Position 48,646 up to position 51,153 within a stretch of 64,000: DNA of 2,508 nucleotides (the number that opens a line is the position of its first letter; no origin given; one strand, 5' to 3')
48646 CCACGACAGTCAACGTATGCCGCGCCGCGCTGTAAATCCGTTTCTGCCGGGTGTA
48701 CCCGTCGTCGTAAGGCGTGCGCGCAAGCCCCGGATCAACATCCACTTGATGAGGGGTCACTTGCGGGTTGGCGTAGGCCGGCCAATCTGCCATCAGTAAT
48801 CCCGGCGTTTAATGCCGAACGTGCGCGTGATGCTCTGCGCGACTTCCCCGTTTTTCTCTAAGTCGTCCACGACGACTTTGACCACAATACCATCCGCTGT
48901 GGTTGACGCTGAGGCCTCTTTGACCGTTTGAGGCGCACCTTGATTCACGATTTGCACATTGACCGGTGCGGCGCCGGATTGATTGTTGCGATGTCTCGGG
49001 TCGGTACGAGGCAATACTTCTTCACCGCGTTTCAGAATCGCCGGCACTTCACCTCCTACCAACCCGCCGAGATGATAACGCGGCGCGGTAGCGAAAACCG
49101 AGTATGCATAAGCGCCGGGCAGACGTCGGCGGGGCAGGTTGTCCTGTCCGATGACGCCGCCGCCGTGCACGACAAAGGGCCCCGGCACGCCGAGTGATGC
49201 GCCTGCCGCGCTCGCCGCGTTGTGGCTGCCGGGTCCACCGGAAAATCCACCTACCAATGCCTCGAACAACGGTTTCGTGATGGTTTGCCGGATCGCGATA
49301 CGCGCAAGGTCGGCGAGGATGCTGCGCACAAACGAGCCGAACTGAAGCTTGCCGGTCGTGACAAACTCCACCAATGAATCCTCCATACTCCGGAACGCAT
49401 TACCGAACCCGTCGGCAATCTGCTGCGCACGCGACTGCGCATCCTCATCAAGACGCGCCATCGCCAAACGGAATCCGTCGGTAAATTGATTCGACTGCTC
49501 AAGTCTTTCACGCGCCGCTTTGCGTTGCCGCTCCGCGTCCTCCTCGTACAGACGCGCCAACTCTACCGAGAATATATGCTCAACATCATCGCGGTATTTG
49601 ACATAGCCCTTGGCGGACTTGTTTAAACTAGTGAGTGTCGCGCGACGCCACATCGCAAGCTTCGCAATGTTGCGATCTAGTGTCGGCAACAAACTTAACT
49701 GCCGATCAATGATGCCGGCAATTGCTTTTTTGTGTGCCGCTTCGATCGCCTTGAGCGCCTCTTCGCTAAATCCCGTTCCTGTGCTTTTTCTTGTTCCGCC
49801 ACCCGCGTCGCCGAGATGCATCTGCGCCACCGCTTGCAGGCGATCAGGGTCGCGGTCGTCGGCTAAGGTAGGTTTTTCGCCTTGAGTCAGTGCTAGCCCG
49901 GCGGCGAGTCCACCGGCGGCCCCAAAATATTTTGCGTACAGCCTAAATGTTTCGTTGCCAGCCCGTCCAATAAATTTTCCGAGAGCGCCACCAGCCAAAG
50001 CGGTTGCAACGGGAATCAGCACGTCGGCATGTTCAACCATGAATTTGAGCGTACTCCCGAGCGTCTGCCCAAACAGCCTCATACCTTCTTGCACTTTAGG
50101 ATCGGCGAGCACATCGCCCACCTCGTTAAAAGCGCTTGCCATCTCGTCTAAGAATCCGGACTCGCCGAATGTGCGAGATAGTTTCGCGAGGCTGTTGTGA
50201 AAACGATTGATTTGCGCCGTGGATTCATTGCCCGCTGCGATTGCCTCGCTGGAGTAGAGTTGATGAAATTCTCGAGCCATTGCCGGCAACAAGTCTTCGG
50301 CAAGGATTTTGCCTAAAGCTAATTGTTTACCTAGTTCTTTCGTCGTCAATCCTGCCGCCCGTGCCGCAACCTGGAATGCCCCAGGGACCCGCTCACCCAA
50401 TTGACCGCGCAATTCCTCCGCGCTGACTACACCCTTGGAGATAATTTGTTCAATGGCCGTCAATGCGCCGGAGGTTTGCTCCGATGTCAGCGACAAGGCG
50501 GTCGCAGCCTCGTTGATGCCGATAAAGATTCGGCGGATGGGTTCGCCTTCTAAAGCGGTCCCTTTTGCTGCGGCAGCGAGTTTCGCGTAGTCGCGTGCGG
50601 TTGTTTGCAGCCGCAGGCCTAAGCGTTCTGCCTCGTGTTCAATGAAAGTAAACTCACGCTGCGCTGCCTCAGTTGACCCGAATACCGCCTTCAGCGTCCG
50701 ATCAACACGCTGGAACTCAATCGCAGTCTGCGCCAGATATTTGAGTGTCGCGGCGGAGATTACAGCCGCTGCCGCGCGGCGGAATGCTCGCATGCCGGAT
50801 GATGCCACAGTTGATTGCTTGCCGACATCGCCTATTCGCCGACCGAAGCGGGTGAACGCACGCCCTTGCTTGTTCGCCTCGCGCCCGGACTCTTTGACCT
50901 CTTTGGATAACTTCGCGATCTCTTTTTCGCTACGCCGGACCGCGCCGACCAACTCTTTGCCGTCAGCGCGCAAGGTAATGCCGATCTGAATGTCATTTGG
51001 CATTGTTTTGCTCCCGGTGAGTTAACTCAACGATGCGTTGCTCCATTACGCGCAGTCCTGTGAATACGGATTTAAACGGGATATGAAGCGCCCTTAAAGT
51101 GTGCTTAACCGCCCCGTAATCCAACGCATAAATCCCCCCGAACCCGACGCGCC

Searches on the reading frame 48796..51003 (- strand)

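Call 102: search_protein_families(library=pfam, proteins=[window:48796-51003:-], max_evalue=0.00001)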
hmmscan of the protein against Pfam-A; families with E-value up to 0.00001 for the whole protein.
window:48796-51003:- (736 aa): 2 families
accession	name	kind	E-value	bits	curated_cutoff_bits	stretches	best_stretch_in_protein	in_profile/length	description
PF20155.4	TMP_3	-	8.9e-25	88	41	1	90-280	3-191/192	Tape measure protein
PF09718.15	Tape_meas_lam_C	-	3.5e-23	81.9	23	1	506-579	2-75/76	Lambda phage tail tape-measure protein (Tape_meas_lam_C)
